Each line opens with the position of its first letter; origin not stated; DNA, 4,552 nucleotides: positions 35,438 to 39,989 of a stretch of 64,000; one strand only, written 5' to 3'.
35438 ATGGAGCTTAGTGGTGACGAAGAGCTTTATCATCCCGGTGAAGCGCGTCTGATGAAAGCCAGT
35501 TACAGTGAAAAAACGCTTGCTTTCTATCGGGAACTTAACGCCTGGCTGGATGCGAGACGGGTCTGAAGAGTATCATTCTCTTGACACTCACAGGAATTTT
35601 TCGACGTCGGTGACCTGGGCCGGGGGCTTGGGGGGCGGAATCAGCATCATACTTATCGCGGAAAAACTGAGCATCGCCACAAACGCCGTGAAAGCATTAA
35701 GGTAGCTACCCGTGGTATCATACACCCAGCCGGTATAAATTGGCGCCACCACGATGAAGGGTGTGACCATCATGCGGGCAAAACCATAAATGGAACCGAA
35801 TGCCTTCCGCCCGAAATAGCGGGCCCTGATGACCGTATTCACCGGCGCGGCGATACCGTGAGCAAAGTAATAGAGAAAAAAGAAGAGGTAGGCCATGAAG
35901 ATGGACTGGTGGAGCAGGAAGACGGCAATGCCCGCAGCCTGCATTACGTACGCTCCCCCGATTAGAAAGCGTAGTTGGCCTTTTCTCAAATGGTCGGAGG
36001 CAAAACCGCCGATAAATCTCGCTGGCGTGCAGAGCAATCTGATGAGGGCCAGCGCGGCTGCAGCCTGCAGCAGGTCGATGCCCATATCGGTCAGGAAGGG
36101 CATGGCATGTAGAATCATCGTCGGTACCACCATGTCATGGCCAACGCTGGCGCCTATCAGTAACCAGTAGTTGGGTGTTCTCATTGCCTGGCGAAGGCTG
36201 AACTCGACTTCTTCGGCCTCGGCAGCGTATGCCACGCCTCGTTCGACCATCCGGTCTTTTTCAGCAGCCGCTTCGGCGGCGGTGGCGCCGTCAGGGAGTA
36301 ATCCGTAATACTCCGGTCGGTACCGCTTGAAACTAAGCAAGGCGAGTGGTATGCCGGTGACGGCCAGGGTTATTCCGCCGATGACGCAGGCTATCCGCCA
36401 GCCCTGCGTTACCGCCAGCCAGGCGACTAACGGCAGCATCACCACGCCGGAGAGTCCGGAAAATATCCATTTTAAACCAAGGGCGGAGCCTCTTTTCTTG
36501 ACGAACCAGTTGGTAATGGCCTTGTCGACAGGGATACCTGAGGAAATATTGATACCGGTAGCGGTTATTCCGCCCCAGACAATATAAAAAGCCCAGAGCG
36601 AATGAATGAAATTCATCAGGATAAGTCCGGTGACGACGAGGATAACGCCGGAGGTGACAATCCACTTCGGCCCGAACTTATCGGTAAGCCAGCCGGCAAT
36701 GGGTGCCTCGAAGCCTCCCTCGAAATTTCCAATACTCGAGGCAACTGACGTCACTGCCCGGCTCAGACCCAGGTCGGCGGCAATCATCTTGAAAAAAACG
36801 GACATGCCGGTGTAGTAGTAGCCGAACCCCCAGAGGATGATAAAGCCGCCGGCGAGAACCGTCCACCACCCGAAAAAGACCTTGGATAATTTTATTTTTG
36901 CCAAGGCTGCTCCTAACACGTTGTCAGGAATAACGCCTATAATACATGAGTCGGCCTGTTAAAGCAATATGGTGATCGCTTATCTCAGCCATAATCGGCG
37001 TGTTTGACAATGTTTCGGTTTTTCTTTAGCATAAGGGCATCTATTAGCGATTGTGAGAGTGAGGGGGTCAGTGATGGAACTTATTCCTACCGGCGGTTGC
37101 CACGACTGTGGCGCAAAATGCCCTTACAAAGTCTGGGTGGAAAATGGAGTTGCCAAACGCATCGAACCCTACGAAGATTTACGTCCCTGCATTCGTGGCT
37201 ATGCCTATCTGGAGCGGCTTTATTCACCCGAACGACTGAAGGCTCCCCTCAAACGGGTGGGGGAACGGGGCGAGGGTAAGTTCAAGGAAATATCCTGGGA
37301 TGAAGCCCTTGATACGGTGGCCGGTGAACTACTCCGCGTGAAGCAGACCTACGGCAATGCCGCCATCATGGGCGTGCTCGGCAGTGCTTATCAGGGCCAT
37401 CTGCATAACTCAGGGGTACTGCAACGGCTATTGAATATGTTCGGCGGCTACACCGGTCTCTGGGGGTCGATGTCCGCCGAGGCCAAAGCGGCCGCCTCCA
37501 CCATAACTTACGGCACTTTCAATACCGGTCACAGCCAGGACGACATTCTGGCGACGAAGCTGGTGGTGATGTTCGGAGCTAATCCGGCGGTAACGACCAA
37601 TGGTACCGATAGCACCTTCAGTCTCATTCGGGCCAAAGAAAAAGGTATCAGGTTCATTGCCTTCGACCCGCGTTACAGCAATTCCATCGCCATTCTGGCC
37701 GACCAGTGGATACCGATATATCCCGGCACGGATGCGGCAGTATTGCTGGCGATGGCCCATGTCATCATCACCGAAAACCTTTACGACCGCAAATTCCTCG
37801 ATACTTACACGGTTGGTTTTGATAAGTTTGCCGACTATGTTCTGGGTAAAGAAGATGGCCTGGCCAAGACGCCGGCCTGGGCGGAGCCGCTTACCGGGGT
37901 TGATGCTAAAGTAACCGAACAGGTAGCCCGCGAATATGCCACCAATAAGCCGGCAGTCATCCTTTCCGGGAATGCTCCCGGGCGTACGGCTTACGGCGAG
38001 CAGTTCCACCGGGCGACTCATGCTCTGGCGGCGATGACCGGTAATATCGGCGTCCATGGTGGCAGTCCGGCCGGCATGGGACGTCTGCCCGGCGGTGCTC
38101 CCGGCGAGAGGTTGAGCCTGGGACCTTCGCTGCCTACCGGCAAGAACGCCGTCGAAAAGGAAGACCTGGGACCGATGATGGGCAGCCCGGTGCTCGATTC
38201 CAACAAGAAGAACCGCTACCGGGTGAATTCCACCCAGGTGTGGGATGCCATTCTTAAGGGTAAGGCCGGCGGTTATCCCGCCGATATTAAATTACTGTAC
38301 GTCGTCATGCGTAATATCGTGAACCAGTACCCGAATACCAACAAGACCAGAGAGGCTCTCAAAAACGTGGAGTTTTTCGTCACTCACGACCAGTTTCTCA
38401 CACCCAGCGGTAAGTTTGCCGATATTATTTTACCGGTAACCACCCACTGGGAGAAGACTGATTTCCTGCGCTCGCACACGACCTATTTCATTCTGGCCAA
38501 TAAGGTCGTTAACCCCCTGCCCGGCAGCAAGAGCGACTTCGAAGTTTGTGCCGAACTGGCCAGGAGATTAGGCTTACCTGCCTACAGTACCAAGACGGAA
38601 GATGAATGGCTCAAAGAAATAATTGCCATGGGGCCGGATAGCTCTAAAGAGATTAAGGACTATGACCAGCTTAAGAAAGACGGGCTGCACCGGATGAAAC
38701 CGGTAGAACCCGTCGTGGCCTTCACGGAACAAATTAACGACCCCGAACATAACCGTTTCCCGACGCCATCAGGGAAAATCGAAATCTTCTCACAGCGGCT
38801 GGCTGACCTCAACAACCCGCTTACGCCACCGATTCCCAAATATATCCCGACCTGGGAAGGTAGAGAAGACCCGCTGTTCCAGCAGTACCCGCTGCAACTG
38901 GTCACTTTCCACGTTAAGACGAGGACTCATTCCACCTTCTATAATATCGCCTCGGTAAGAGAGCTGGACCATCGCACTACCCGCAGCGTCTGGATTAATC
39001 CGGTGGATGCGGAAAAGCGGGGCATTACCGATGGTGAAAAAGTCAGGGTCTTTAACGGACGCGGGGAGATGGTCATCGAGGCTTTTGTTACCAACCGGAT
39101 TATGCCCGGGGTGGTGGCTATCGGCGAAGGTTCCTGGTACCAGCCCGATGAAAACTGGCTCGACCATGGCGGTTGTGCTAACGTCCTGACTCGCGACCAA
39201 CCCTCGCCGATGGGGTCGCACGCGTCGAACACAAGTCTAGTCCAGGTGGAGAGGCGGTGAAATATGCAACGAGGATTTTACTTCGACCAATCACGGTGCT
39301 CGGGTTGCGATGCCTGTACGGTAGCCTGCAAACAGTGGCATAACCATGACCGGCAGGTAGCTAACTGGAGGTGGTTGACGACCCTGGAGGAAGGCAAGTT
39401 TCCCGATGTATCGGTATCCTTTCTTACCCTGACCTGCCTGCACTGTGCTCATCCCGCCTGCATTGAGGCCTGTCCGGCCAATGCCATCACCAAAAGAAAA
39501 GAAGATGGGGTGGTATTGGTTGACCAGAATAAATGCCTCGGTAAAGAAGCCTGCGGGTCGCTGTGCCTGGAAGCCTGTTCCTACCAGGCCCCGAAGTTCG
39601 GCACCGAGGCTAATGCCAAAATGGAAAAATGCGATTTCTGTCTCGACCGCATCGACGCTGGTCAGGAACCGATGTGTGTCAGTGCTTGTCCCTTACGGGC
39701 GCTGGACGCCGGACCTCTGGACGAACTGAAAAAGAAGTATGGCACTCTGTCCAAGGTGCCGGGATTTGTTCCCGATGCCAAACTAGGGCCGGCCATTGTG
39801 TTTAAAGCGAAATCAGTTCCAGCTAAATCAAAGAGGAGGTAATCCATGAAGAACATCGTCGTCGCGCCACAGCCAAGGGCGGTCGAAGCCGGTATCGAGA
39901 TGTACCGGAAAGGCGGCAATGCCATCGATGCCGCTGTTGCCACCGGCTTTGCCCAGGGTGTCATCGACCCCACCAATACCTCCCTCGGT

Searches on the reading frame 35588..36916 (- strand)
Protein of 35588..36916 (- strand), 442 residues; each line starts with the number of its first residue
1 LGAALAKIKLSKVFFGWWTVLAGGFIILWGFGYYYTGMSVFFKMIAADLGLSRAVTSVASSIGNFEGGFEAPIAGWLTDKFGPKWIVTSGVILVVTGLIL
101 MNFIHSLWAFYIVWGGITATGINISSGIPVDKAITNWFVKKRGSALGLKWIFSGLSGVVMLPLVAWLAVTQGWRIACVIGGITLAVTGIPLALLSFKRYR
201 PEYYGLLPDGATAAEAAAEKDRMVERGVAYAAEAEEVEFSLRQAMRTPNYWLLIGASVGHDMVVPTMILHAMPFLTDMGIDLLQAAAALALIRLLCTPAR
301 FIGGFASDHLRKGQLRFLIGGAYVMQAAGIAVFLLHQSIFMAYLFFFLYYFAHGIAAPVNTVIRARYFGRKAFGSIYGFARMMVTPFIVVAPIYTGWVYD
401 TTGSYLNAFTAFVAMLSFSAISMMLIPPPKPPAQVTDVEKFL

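Call 44: search_protein_families(library=pfam, proteins=[window:35588-36916:-], max_evalue=0.00001)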
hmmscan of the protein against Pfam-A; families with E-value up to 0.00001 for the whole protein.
window:35588-36916:- (442 aa): 1 family
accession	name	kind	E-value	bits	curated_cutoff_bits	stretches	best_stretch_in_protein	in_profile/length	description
PF07690.21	MFS_1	-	1.1e-33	117.1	33.4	2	26-383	3-338/347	Major Facilitator Superfamily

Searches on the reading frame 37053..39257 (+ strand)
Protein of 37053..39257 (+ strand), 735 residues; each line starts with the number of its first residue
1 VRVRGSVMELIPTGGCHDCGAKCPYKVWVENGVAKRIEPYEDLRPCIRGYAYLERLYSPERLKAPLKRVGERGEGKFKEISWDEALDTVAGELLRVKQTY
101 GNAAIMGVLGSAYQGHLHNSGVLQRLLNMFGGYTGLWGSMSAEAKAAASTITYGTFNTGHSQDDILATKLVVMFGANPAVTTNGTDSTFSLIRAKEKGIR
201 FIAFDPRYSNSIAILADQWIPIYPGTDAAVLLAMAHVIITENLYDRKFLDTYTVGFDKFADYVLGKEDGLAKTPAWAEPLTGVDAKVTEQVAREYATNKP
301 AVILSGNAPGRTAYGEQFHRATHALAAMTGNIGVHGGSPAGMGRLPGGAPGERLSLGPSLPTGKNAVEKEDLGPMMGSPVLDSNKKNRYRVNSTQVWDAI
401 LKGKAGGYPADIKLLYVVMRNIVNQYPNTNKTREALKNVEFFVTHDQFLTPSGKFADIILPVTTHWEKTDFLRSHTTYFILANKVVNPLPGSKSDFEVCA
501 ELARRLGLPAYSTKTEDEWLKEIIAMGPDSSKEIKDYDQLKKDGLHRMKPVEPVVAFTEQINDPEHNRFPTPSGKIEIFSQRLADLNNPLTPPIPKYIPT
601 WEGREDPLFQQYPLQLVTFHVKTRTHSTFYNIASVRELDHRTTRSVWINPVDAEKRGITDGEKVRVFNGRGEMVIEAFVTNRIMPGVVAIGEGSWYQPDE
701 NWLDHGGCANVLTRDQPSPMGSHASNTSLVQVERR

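Call 44: search_protein_families(library=pfam, proteins=[window:37053-39257:+], max_evalue=0.00001)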
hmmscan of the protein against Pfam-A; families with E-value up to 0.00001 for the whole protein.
window:37053-39257:+ (735 aa): 2 families
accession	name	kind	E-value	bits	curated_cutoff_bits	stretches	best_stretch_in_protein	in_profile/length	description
PF00384.28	Molybdopterin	-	1.4e-53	182.6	24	1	61-504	1-352/353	Molybdopterin oxidoreductase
PF01568.27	Molydop_binding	-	2.2e-27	95.7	26.8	1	614-721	1-101/110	Molydopterin dinucleotide binding domain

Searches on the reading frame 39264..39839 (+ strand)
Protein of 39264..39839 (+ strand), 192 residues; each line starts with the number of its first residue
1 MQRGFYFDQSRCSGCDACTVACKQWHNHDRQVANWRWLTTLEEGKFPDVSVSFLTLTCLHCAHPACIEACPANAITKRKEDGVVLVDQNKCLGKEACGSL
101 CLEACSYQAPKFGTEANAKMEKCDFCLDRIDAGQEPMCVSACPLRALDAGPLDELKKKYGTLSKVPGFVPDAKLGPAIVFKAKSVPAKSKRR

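Call 44: search_protein_families(library=pfam, proteins=[window:39264-39839:+], max_evalue=0.00001)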
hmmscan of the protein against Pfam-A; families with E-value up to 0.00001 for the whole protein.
window:39264-39839:+ (192 aa): 7 families
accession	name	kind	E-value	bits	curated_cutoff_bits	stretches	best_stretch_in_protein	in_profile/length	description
PF13247.11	Fer4_11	-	2.6e-24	85.8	26.2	1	50-150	2-98/100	4Fe-4S dicluster domain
PF12838.12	Fer4_7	-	2.9e-10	40.9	27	0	57-109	1-52/52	4Fe-4S dicluster domain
PF13237.11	Fer4_10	-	5.8e-09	36.2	25.5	0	56-105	7-52/53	4Fe-4S dicluster domain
PF12837.12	Fer4_6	-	5.2e-08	32.9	25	0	83-110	1-24/24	4Fe-4S binding domain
PF13187.11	Fer4_9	-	5.3e-07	30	27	0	11-75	1-52/52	4Fe-4S dicluster domain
PF12797.12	Fer4_2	-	7.7e-07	29.1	24.5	0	5-23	3-21/22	4Fe-4S binding domain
PF00037.32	Fer4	-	2.6e-06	27.5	21.1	0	6-22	2-18/24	4Fe-4S binding domain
